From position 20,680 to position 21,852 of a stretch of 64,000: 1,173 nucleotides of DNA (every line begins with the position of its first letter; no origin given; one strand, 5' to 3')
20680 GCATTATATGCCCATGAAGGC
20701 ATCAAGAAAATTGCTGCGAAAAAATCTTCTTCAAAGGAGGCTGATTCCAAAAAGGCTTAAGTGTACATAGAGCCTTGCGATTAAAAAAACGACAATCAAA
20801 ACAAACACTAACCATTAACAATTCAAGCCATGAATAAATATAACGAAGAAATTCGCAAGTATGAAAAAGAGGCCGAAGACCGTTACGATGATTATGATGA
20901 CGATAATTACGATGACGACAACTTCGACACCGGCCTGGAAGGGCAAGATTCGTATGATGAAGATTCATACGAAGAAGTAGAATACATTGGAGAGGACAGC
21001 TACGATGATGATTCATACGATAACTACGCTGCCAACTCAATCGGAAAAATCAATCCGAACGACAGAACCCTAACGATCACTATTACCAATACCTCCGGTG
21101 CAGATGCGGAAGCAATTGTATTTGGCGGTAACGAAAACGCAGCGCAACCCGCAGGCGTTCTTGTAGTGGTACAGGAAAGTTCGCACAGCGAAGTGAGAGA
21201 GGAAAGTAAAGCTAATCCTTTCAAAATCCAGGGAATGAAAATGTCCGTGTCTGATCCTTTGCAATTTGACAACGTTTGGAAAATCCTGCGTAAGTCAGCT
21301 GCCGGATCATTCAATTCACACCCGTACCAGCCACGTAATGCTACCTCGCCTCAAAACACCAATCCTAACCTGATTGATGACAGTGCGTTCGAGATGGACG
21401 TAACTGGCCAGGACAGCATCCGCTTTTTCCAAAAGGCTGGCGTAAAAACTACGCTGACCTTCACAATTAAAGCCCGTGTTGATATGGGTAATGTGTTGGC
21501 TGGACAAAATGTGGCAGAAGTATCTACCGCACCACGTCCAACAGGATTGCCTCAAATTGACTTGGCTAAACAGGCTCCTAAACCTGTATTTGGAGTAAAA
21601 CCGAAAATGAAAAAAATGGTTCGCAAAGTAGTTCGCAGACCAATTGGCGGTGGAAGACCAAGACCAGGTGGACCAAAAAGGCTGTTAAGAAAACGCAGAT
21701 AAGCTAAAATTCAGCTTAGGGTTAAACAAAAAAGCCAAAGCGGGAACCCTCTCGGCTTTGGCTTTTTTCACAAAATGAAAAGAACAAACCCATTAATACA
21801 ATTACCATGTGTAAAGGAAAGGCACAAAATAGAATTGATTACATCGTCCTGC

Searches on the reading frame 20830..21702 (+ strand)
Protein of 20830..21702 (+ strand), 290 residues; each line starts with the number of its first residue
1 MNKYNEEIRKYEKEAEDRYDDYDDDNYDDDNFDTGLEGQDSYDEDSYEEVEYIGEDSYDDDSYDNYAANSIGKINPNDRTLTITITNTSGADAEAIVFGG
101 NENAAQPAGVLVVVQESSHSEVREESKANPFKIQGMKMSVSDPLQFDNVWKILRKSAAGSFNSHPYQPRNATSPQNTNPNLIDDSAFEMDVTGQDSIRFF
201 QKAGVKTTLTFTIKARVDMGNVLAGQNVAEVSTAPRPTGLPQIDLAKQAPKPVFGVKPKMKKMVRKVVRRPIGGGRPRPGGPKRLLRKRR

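Call 4: search_protein_families(library=pfam, proteins=[window:20830-21702:+], max_evalue=1)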
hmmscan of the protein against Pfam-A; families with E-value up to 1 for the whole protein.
window:20830-21702:+ (290 aa): 0 families

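Call 5: search_protein_families(library=phrogs, proteins=[window:20830-21702:+], max_evalue=1)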
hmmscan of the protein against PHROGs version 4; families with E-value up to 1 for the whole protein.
window:20830-21702:+ (290 aa): 1 family
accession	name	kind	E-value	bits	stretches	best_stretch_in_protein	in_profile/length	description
phrog_2804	-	head and packaging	0.012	16.1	1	70-150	95-180/239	virion structural protein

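Call 12: find_related_loci(query=window:20830-21702:+, collection=viral_contigs, flank=10000)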
Query window:20830-21702:+ (290 aa) in viral_contigs; peptide patterns used: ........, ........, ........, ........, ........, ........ (x = any residue, [..] = any of these).
8 stretches matched a pattern, but none encodes a relative of the query by tblastn (E <= 1e-3).

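Call 14: search_dna_similar(query=window:20830-21702:+, collection=phages, mode=protein, max_evalue=0.01)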
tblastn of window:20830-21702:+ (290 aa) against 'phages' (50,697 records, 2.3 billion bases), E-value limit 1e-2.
No match.

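Call 19: find_homologous_proteins(query=window:20830-21702:+, max_evalue=0.001)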
Query window:20830-21702:+ (290 aa): 356 proteins with E <= 0.001 among 1311 candidates; the best 120 are listed.
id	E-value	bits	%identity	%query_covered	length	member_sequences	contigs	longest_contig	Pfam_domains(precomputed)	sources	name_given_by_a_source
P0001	4.0e-186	635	98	100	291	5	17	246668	-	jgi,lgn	jgi:predicted secreted protein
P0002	4.1e-183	625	97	100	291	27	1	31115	-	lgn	-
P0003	2.1e-180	617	94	100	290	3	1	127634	-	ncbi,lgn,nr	ncbi:MAG: hypothetical protein HYU69_11985 [Bacteroidetes bacterium]|nr:hypothetical protein [Bacter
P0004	6.6e-180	615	94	100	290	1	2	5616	-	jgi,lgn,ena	-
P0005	1.0e-178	611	94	100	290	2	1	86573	-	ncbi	ncbi:MAG: hypothetical protein WAQ28_06190 [Bacteroidia bacterium]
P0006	1.5e-172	591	94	96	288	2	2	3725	-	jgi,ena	jgi:hypothetical protein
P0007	2.6e-170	583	93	96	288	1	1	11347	-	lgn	-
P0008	1.6e-169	581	88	100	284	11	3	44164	-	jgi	jgi:hypothetical protein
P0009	1.4e-168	578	88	95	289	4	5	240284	-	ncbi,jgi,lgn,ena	ncbi:MAG: hypothetical protein WAQ28_05875 [Bacteroidia bacterium]|jgi:predicted secreted protein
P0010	4.4e-168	576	91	91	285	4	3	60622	-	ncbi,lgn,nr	ncbi:MAG: hypothetical protein HYX39_14345 [Bacteroidetes bacterium]|nr:hypothetical protein [Bacter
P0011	4.1e-167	573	89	100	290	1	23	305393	-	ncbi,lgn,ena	-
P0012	3.9e-166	570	86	100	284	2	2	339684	-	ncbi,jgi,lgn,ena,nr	ncbi:MAG: hypothetical protein Q7W13_00545 [Bacteroidia bacterium]|nr:hypothetical protein [Bacteroi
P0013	4.4e-166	570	88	100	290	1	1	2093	-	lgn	-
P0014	8.6e-165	565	88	91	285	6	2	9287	-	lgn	-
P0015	2.3e-164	564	87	96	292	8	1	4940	-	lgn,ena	-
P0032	6.8e-152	523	83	100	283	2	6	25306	-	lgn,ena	-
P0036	8.4e-140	483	77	100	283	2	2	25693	-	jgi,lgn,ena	-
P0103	1.9e-96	341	65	64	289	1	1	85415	-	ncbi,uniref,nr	ncbi:hypothetical protein [Aquimarina agarivorans]|uniref:hypothetical protein n=1 Tax=Aquimarina ag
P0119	3.5e-95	337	58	95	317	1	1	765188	-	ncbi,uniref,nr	ncbi:hypothetical protein QQ008_07645 [Fulvivirgaceae bacterium BMA10]|uniref:Uncharacterized protei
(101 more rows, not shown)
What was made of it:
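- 20830..21702 (+): p290: candidate shell protein. It has an acidic-aromatic N arm, a beta-sandwich core at 79-214, and an Arg/Lys-rich C tail. 356 homologues (call 19).
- p290 is unusually well conserved (55-98% identity across families, call 19).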

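Call 20: find_encoding_contigs(protein=P0103, flank=10000, max_places=2)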
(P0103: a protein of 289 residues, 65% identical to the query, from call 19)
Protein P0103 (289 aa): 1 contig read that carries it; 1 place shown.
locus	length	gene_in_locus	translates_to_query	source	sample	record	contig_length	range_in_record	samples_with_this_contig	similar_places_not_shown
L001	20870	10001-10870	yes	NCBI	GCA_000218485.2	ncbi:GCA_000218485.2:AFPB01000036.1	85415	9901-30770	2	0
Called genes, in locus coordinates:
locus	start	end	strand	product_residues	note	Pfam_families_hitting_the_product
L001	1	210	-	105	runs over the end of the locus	-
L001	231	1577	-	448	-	PF01420:Methylase_S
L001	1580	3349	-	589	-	PF12161:HsdM_N, PF07669:Eco57I (faint), PF02384:N6_Mtase, PF01170:UPF0020 (faint)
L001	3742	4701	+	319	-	PF23822:DUF7192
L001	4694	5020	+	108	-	-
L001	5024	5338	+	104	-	-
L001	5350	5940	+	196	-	-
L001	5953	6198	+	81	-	-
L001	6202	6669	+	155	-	-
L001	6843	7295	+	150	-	PF08299:Bac_DnaA_C (weak)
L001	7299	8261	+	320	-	-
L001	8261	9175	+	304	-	PF05707:Zot (faint)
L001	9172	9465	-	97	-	-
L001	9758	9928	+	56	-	-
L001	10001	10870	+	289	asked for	-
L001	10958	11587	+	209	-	-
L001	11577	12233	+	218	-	-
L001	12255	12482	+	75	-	-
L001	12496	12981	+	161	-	-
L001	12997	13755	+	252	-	-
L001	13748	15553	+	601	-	-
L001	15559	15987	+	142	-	PF05257:CHAP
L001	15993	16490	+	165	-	-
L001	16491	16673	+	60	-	-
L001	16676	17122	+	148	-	-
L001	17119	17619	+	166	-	-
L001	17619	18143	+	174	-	-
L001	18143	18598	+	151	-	-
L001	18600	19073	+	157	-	-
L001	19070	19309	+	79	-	-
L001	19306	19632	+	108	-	-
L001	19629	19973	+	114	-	PF28533:DUF8429 (weak)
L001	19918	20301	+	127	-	-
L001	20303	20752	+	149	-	-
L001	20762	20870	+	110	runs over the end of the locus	-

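Call 21: find_encoding_contigs(protein=P0119, flank=10000, max_places=2)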
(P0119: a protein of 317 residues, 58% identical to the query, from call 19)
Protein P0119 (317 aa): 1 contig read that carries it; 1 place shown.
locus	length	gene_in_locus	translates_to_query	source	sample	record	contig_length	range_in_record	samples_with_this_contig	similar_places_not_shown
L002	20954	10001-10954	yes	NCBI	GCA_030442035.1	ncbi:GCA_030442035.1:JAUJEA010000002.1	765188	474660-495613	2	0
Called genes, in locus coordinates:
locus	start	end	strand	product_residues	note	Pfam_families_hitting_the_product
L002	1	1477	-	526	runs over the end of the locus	-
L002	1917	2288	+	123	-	-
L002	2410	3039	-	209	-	PF04002:RadC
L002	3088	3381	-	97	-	-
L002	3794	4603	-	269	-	PF08843:AbiEii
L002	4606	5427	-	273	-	-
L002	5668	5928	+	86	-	-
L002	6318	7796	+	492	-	-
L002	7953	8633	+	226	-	-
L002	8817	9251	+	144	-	-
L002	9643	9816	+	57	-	-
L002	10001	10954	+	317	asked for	-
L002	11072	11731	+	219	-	-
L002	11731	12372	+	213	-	-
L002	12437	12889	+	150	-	-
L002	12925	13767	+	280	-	-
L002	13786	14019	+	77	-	-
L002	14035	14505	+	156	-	-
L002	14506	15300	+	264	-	-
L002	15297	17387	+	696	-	PF25174:Beta-prop_THOC3 (faint), PF10282:Lactonase (faint), PF23381:Beta-prop_IFT122_1st (faint)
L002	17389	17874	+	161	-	-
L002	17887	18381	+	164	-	-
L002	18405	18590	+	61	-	-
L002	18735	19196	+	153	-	-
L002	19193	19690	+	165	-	-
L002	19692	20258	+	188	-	-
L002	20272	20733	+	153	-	-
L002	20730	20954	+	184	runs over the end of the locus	-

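Call 26: find_related_loci(query=A1, collection=genome_contigs, flank=10000)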
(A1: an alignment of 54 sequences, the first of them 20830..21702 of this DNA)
Query A1 (290 aa) in genome_contigs; peptide patterns used: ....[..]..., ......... (x = any residue, [..] = any of these).
164 stretches matched a pattern; 114 encode a relative of the query (tblastn E <= 1e-3); the best 80 are kept; 80 distinct loci.
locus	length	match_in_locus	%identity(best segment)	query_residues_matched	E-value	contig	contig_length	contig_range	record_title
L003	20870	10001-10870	100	1-290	0e+0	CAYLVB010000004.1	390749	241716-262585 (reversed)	MAG TPA_asm: uncultured Flavobacteriaceae bacterium isolate binchicken_co174_12 genome assembly, contig: NODE_8_length_3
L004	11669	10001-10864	95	1-290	0e+0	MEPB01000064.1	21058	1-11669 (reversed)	MAG: Bacteroidetes bacterium RIFCSPLOWO2_12_FULL_35_15 rifcsplowo2_12_scaffold_3129, whole genome shotgun sequence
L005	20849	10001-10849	83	1-290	6e-162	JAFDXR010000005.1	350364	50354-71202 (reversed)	MAG: Bacteroidetes bacterium isolate SZAS-3 BACT-AMP-16__5__length-350364, whole genome shotgun sequence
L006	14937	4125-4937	91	1-272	7e-158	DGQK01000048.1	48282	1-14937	MAG TPA_asm: Bacteroidetes bacterium UBA4416 UBA4416_contig_6439, whole genome shotgun sequence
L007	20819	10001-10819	88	1-277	2e-155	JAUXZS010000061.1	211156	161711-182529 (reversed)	MAG: Bacteroidota bacterium isolate C18_maxbin.119 C18_k141_376327, whole genome shotgun sequence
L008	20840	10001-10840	87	1-279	6e-150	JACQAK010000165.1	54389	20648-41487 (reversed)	MAG: Bacteroidetes bacterium isolate NC_groundwater_914_Pr1_S-0.2um_36_15 Montesol18-Sp2_coassembly_scaffold_626434, who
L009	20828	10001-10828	88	1-275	9e-149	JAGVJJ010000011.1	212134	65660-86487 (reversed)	MAG: Bacteroidia bacterium isolate SW_35 c_000000018370, whole genome shotgun sequence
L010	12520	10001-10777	91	1-263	5e-146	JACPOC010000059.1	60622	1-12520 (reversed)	MAG: Bacteroidetes bacterium isolate NC_groundwater_591_Pr5_B-0.1um_36_15 alan_book_18_scaffold_547668, whole genome sho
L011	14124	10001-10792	87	1-268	4e-143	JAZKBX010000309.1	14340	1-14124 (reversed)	MAG: Bacteroidota bacterium isolate ADI_H3L2_122-bin010_1 ADIH3L2_B010_1_000000000309, whole genome shotgun sequence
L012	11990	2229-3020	85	1-268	6e-141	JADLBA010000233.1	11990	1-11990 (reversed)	MAG: Crocinitomicaceae bacterium isolate SJ145 c_000001427744, whole genome shotgun sequence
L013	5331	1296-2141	80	1-290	5e-132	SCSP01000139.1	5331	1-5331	MAG: Bacteroidetes bacterium isolate FW215_bin.19 FW215_bin.19-46386, whole genome shotgun sequence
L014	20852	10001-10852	86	1-290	2e-157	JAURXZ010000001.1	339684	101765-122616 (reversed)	MAG: Bacteroidia bacterium isolate E10_metabat.bin.7 E10_k141_80134, whole genome shotgun sequence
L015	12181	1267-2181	68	3-290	2e-126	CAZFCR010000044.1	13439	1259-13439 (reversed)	MAG TPA_asm: uncultured Akkermansia sp. isolate SRP302895_co1_24 genome assembly, contig: NODE_8924_length_13439_cov_4.3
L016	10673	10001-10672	85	1-228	1e-117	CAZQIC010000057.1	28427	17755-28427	MAG TPA_asm: uncultured Bacteroidia bacterium isolate SRP128246_co1_439 genome assembly, contig: NODE_2865_length_28427_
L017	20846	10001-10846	58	1-289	5e-104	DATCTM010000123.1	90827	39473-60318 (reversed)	MAG TPA_asm: Vicingaceae bacterium isolate SMAG_U7331 k141_180423, whole genome shotgun sequence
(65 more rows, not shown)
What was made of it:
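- Multi-copy in Kordia algicida, Dokdonia ponticola and Aquimarina (call 26).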

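Call 32: predict_structure(alignment_id=A1)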
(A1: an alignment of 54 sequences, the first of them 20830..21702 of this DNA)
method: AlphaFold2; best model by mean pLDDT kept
length: 290 residues; sequences in the alignment: 54
mean_pLDDT: 61.2   pTM: 0.44
mean pLDDT of the five models: 61.2, 59.6, 58.2, 54.0, 53.8
residues with pLDDT >= 90: 1; 70-90: 116; 50-70: 50; < 50: 123
segments of 3 or more residues with pLDDT < 50: 26-29, 31-76, 119-122, 217-236, 241-250, 255-285, 288-290
pLDDT, mean of each block of 10 residues (from residue 1): 75 76 51 43 41 39 38 50 85 77 67 66 54 83 84 75 80 65 81 78 88 61 41 47 46 48 46 41 46
secondary structure, 60 per line:
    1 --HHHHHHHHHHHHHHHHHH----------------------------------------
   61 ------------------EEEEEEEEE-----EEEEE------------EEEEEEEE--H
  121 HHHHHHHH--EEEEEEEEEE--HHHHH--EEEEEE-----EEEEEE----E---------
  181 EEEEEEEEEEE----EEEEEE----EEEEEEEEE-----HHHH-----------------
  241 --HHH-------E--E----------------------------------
elements in order: H3-20 E79-87 E93-97 E110-117 H120-128 E131-140 H143-147 E150-155 E161-166 E181-191 E196-201 E206-214 H220-223
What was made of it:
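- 20830..21702 (+): AlphaFold core pLDDT about 80 (call 32).
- On Internal-membrane tailless dsDNA phages with double-jelly-roll capsid (Tectiviridae, Corticoviridae and relatives): No beta-rich ORF of 250-400 aa other than p290, whose model has a single sandwich (call 32).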

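Call 35: fold_search(model_id=the predicted structure, library=pdb)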
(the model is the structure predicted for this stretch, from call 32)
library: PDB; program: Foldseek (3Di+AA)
matches with E <= 10: 1479; with E <= 0.001: 0
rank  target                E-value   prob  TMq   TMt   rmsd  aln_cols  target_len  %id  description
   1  9qj4_B                2.9e-03  0.41  0.14  0.13  24.0       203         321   12  Structure of the Complement classical and lectin pathway proconvertase, C4b2 (released 2025-12-24)
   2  8i4m_A                3.9e-03  0.51  0.16  0.07  18.0       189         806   11  Portal-tail complex structure of the Cyanophage P-SCSP1u (released 2023-11-01)
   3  5lk7_A                4.3e-03  0.63  0.17  0.20  10.2       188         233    7  Single particle reconstruction of slow bee paralysis virus virion at pH 5.5 (released 2017-02-15)
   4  9ib6                  4.6e-03  0.54  0.16  0.25  10.2       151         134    9  Apo form of Tumor necrosis factor-like lectin PLTL from Photorhabdus laumondii (released 2025-10-29)
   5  1xe0_D                5.4e-03  0.99  0.23  0.50   6.8       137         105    7  The structure and function of Xenopus NO38-core, a histone binding chaperone in the nucleolus (released 2004-12-21)
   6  4n8m_C                5.4e-03  0.99  0.23  0.49   6.4       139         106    9  Structural polymorphism in the N-terminal oligomerization domain of NPM1 (released 2014-03-12)
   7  1xb9_H                5.4e-03  0.98  0.22  0.46   6.9       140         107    9  The structure and function of Xenopus NO38-core, a histone chaperone in the nucleolus (released 2004-12-21)
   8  5bkn_L                5.4e-03  0.89  0.20  0.32  11.0       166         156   11  Crystallographic structure of a cubic crystal form of STMV (84.5 degree rotation) grown from chloride (released 2021-12-15)
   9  3nap_A                5.8e-03  0.51  0.19  0.20  15.5       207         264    5  Structure of Triatoma Virus (TrV) (released 2010-07-28)
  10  1dyo_A                5.8e-03  0.44  0.14  0.21  13.3       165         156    7  Xylan-Binding Domain from CBM 22, formally x6b domain (released 2000-07-04)
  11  9ib7_A                6.1e-03  0.60  0.17  0.28  10.0       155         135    8  Tumor necrosis factor-like lectin PLTL from Photorhabdus laumondii in complex with Blood group B trisaccharide (released 2025-10-29)
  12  8vbx_A                6.1e-03  0.51  0.16  0.09  13.5       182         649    8  C6 nozzle and fibre complex of the mature bacteriophage PhiM1 particle (released 2024-10-23)
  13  5bkl_L                6.5e-03  0.87  0.20  0.32  10.9       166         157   11  Crystallographic structure of the cubic crystal form of STMV (77.9 degree rotation) grown from NaCl (released 2021-12-15)
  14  8as5_E                6.8e-03  0.99  0.20  0.49   5.5        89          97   12  CryoEM structure of the human Nucleophosmin 1 core (released 2023-02-15)
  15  1xb9_G                8.1e-03  0.97  0.22  0.47   6.8       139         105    9  The structure and function of Xenopus NO38-core, a histone chaperone in the nucleolus (released 2004-12-21)
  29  1yq5_A                1.0e-02  0.72  0.20  0.32   8.6       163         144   10  PRD1 vertex protein P5 (released 2005-04-26)
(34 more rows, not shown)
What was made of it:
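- Closest known: Nucleoplasmin/nucleophosmin core. Same: It is the best structural neighbour of the p290 core (probability 0.99, TM 0.5 on the target, call 35).
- p290 has a beta-sandwich core with jelly-roll-type structural neighbours (calls 32, 35). Its best structural neighbour is a cellular chaperone fold, nucleoplasmin (call 35).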

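Call 37: find_related_loci(query=A1, collection=viral_contigs, flank=10000)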
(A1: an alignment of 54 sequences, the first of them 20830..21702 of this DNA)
Query A1 (290 aa) in viral_contigs; peptide patterns used: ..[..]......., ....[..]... (x = any residue, [..] = any of these).
25 stretches matched a pattern, but none encodes a relative of the query by tblastn (E <= 1e-3).

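Call 54: find_encoding_contigs(protein=P0002, flank=10000, max_places=3)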
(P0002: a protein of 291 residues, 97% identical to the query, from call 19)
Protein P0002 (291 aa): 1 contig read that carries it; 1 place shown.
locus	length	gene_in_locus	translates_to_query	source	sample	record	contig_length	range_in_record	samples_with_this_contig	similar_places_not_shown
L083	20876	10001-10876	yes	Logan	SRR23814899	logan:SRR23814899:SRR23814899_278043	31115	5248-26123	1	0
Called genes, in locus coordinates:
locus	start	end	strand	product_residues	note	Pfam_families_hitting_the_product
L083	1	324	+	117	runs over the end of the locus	-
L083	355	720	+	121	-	-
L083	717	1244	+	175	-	-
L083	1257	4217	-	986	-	PF13476:AAA_23, PF02463:SMC_N (weak)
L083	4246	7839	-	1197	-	PF23653:DUF7149, PF25120:DUF7814, PF20473:MmeI_Mtase, PF07669:Eco57I, PF02384:N6_Mtase (weak), PF12950:TaqI_C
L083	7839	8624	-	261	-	PF08843:AbiEii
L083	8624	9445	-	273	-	PF09407:AbiEi_1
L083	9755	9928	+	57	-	-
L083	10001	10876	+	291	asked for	-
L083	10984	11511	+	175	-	-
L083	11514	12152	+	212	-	-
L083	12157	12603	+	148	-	-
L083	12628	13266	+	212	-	-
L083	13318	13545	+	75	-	-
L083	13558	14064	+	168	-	-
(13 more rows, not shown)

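Call 78: fold_search(model_id=the predicted structure, library=viral)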
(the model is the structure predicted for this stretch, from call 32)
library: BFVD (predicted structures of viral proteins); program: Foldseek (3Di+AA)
matches with E <= 10: 1227; with E <= 0.001: 5
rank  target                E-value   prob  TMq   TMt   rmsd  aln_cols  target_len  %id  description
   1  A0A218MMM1            4.8e-05  1.00  0.27  0.14  12.5       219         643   13  Uncharacterized protein [uncultured virus]
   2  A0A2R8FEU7            4.8e-04  0.93  0.19  0.25   9.1       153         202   10  Transmembrane protein [Brazilian cedratvirus IHUMI]
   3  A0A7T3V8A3            4.8e-04  0.89  0.18  0.28   9.0       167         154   12  Uncharacterized protein [Large yellow croaker iridovirus]
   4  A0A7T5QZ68            7.2e-04  0.91  0.20  0.19  20.6       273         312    8  MP [Avocado betaflexivirus 1]
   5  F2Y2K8                8.5e-04  0.99  0.23  0.19   7.8       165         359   13  (no name in the UniProt tables at hand)
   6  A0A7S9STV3            1.1e-03  0.97  0.25  0.15  12.6       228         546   12  Uncharacterized protein [Virus NIOZ-UU157]
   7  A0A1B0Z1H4            1.3e-03  0.80  0.18  0.25  12.7       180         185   13  (no name in the UniProt tables at hand)
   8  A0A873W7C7            1.3e-03  0.84  0.18  0.08  18.2       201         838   11  Tail tubular protein B [Pseudomonas phage BUCT553]
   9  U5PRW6                1.3e-03  0.63  0.16  0.07  15.2       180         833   10  Uncharacterized protein [Bacillus phage BigBertha]
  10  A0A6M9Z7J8            1.6e-03  0.80  0.19  0.23  17.5       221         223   11  Capsid protein [Riboviria sp.]
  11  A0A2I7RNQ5            2.0e-03  0.99  0.22  0.42   8.1       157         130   10  (no name in the UniProt tables at hand)
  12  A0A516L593            2.0e-03  0.97  0.20  0.38   7.4       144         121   10  (no name in the UniProt tables at hand)
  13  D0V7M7                2.0e-03  0.93  0.24  0.23  17.8       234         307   11  Polyprotein (Fragment) [Grapevine fanleaf virus]
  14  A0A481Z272            2.1e-03  1.00  0.23  0.27   4.0        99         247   16  Uncharacterized protein [Mimivirus LCMiAC01]
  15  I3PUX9                2.1e-03  0.93  0.21  0.32  10.0       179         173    5  (no name in the UniProt tables at hand)
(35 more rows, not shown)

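Call 85: find_encoding_contigs(protein=P0036, flank=10000, max_places=2)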
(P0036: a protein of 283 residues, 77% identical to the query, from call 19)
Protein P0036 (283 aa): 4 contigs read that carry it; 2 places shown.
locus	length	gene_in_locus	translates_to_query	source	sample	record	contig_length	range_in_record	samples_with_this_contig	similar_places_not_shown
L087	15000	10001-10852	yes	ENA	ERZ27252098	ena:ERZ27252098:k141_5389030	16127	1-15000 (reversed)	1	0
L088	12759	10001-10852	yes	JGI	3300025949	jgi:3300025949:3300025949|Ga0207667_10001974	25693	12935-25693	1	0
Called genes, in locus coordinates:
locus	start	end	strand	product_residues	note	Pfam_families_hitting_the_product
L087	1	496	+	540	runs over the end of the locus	?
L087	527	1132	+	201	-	-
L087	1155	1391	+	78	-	-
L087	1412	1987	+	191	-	-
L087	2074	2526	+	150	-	-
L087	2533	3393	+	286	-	-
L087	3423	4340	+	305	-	-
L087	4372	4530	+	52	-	-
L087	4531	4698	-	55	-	-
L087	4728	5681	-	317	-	PF08541:ACP_syn_III_C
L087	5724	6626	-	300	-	PF00561:Abhydrolase_1, PF12146:Hydrolase_4 (weak)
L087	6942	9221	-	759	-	PF02518:HATPase_c, PF00072:Response_reg, PF00196:GerE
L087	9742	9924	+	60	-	-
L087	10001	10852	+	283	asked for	-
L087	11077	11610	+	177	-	-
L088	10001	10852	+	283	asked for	-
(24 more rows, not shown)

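Call 86: find_encoding_contigs(protein=P0032, flank=10000, max_places=2)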
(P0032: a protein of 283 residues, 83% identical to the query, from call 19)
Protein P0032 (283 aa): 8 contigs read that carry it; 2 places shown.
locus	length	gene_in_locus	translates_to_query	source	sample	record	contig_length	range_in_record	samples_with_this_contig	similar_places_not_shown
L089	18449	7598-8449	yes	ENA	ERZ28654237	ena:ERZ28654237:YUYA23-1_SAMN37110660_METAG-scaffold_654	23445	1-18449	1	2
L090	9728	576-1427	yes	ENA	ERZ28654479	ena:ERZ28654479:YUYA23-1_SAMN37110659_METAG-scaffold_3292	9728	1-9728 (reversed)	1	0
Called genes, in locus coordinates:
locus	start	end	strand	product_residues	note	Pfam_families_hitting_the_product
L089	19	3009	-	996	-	PF04313:HSDR_N, PF04851:ResIII, PF00270:DEAD, PF18766:SWI2_SNF2, PF22679:T1R_D3-like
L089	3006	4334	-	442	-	PF01420:Methylase_S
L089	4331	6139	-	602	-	PF12161:HsdM_N, PF02384:N6_Mtase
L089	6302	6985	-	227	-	-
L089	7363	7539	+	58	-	-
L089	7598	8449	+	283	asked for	-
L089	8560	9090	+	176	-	-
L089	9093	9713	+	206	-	-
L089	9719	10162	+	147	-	-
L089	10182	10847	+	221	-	-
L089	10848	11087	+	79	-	-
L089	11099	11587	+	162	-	-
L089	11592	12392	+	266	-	-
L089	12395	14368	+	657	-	-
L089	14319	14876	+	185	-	PF01510:Amidase_2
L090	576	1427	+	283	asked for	-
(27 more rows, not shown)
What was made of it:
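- A variable cargo slot (calls 54, 85, 86). The island is multi-copy and carries a defence-cargo slot typical of prophages (calls 26, 54, 85, 86).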

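Call 88: search_protein_families(library=padloc, proteins=[window:20830-21702:+], max_evalue=0.01)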
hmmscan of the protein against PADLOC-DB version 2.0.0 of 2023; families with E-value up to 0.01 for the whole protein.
window:20830-21702:+ (290 aa): 0 families

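Call 89: search_protein_families(library=ncbifam, proteins=[window:20830-21702:+], max_evalue=0.01)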
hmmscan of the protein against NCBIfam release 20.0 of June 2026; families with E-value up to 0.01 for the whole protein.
window:20830-21702:+ (290 aa): 0 families

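Call 90: search_dna_similar(query=window:20830-21702:+, collection=plasmids, mode=protein, max_evalue=0.001)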
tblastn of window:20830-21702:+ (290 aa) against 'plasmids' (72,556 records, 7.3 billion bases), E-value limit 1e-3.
No match.
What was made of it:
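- Tried and rejected: p290 against PLSDB found nothing (call 90).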

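Call 93: search_protein_families(library=pfam, proteins=[L001:3742-4701:+, L001:5350-5940:+, L001:6202-6669:+, L002:6318-7796:+, L002:7953-8633:+, L002:8817-9251:+], max_evalue=0.01)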
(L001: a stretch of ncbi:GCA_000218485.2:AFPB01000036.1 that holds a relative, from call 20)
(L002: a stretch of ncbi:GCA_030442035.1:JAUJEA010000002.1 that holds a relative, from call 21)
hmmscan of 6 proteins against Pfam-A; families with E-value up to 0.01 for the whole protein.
L001:3742-4701:+ (319 aa): 1 family
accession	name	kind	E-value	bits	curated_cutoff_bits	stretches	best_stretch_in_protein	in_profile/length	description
PF23822.1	DUF7192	-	3.4e-08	33.6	27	1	164-293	127-259/281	Domain of unknown function (DUF7192)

L001:5350-5940:+ (196 aa): 0 families

L001:6202-6669:+ (155 aa): 0 families

L002:6318-7796:+ (492 aa): 0 families

L002:7953-8633:+ (226 aa): 0 families

L002:8817-9251:+ (144 aa): 0 families
